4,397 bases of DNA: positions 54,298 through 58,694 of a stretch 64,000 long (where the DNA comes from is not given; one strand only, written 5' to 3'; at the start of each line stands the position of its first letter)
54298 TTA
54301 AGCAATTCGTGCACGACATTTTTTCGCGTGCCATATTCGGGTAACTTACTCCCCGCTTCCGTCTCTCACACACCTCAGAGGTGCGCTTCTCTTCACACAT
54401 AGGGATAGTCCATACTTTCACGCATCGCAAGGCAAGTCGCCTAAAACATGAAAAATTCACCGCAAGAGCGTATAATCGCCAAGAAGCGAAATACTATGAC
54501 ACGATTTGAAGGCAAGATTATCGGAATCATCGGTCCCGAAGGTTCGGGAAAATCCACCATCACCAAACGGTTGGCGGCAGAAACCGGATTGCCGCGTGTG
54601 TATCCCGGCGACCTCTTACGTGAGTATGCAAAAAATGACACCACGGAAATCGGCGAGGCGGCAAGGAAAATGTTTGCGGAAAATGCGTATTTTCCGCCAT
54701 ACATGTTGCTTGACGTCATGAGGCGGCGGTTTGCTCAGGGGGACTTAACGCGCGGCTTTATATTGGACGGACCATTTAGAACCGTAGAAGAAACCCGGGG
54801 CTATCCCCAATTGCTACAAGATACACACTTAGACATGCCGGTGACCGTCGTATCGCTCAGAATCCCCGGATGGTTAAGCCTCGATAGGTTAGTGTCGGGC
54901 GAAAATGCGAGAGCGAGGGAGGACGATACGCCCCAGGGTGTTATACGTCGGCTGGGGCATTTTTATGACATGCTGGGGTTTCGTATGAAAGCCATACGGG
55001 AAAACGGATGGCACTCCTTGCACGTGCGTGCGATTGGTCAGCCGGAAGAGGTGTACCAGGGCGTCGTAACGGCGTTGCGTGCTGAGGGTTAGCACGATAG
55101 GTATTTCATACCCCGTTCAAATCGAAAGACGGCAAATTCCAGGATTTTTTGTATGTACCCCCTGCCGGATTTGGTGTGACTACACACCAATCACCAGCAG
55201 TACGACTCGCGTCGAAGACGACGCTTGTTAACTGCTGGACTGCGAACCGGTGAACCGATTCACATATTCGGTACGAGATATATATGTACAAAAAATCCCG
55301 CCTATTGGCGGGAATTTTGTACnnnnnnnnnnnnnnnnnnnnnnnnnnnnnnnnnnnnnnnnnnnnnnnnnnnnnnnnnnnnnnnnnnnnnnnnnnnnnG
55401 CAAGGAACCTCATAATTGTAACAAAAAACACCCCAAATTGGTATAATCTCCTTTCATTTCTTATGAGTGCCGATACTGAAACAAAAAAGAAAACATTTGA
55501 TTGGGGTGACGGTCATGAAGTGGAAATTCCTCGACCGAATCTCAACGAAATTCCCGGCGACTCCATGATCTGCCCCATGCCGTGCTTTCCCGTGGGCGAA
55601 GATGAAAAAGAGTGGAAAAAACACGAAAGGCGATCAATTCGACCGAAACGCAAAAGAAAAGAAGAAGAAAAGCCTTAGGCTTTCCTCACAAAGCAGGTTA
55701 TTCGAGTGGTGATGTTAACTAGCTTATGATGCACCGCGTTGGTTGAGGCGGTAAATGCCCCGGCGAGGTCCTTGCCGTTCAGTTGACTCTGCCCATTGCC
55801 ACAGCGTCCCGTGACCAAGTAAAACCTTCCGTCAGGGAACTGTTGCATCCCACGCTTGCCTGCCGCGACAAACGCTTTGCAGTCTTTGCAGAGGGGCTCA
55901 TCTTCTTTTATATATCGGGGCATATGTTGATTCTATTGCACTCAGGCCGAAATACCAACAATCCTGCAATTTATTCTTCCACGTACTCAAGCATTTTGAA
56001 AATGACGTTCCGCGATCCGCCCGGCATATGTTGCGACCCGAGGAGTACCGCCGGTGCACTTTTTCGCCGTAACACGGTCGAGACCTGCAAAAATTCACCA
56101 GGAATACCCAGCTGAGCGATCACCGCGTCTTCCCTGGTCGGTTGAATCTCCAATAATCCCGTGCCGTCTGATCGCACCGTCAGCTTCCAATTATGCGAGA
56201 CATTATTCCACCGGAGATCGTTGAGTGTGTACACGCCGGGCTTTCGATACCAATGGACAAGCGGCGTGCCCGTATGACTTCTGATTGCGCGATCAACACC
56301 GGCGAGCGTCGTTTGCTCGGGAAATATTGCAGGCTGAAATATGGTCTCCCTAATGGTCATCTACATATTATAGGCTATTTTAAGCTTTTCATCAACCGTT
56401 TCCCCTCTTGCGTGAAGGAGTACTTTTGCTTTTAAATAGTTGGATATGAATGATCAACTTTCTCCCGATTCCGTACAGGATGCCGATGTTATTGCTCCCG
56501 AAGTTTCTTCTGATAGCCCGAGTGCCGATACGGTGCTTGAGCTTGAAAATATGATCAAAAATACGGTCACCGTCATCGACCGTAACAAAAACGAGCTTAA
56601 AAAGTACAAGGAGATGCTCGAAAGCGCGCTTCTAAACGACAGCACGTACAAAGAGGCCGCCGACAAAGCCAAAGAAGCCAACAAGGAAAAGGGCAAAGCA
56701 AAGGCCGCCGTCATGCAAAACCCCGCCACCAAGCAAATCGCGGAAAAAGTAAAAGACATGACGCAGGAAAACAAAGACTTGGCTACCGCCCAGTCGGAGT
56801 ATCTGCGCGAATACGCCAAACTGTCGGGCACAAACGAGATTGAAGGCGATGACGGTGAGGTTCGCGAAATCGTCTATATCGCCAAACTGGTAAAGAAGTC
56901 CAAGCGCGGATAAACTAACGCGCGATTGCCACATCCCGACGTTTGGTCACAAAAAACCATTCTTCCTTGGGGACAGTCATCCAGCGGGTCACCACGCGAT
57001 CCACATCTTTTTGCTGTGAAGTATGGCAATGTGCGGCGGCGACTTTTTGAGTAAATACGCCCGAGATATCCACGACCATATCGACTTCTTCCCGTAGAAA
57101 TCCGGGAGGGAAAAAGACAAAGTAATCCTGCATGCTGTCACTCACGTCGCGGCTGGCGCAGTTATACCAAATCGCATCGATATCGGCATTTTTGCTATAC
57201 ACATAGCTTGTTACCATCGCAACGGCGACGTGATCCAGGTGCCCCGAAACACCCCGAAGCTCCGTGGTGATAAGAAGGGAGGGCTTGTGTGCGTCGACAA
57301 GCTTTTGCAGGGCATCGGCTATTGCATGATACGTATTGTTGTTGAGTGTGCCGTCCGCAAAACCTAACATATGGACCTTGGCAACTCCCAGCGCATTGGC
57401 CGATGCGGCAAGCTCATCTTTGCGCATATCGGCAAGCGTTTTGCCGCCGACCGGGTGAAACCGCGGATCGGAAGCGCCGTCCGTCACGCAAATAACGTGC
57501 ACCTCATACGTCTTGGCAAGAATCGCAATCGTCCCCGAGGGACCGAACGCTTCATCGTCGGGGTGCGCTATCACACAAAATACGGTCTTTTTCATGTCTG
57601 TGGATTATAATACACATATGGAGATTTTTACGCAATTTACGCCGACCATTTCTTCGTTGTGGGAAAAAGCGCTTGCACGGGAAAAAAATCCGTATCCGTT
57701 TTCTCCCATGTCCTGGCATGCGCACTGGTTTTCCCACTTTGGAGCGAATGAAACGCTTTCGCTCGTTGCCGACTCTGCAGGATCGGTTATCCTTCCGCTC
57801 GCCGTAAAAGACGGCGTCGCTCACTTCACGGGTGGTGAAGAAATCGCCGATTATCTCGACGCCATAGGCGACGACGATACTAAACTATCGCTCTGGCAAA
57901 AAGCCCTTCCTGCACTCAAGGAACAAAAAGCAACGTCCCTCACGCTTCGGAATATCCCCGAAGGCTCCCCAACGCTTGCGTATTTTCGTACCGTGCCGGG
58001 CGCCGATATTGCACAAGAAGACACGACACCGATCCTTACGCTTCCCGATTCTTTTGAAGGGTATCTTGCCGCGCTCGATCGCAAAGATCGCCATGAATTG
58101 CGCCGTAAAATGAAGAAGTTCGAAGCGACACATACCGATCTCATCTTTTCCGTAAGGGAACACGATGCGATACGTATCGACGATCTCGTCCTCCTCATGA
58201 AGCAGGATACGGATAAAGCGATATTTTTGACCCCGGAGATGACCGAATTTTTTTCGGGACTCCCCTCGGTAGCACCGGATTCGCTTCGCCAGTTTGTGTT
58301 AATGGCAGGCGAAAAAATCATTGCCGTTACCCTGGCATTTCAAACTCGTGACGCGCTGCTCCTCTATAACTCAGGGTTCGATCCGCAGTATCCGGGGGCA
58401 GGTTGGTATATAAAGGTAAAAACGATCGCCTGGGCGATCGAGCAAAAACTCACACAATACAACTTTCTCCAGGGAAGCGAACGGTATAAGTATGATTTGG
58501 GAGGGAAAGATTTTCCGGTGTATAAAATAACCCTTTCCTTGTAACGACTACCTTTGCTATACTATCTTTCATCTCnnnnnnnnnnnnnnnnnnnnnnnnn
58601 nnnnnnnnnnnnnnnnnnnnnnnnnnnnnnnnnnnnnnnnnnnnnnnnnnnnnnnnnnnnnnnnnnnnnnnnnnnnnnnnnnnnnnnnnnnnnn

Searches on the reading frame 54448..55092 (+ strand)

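Call 39: search_protein_families(library=pfam, max_evalue=0.00001, proteins=[window:54448-55092:+])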
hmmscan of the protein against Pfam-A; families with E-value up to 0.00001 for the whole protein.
window:54448-55092:+ (214 aa): 3 families
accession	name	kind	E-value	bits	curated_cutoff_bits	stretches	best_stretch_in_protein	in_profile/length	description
PF00406.28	ADK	-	4.6e-17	63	26.8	1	27-174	1-137/151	Adenylate kinase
PF13207.12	AAA_17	-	9.4e-15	55.5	27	1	29-162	2-132/136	AAA domain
PF13671.12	AAA_33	-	2.9e-07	31.3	27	1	27-168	4-135/143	AAA domain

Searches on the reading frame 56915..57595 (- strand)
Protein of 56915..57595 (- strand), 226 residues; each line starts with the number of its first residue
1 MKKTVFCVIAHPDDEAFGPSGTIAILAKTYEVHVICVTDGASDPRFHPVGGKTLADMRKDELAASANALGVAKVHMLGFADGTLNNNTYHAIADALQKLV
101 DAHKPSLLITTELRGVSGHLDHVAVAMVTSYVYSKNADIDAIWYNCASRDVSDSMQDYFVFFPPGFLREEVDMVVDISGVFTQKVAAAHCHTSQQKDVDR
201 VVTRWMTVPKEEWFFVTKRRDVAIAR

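Call 86: search_protein_families(library=pfam, max_evalue=0.00001, proteins=[window:56915-57595:-])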
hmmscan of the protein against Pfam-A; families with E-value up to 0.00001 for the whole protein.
window:56915-57595:- (226 aa): 1 family
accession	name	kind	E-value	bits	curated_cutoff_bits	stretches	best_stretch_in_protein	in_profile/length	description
PF02585.22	PIG-L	-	1.7e-26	93.7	28.2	1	7-129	2-125/129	GlcNAc-PI de-N-acetylase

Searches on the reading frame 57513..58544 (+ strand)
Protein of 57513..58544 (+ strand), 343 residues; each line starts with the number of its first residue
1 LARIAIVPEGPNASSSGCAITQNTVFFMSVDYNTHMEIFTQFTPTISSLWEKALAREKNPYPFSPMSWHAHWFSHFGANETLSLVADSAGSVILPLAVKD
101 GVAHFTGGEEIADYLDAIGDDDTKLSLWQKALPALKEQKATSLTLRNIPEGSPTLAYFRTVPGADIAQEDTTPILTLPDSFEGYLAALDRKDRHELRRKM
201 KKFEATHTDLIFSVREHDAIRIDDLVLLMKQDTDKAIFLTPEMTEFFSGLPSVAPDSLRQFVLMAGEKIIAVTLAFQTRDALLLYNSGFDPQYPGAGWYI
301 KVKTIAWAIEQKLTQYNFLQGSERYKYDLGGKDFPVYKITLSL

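Call 39: search_protein_families(library=pfam, max_evalue=0.00001, proteins=[window:57513-58544:+])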
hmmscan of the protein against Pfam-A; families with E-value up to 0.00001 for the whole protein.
window:57513-58544:+ (343 aa): 1 family
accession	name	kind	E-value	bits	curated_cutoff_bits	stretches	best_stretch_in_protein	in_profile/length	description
PF13480.13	Acetyltransf_6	-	7.4e-17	62.3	22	1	190-326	1-142/143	Acetyltransferase (GNAT) domain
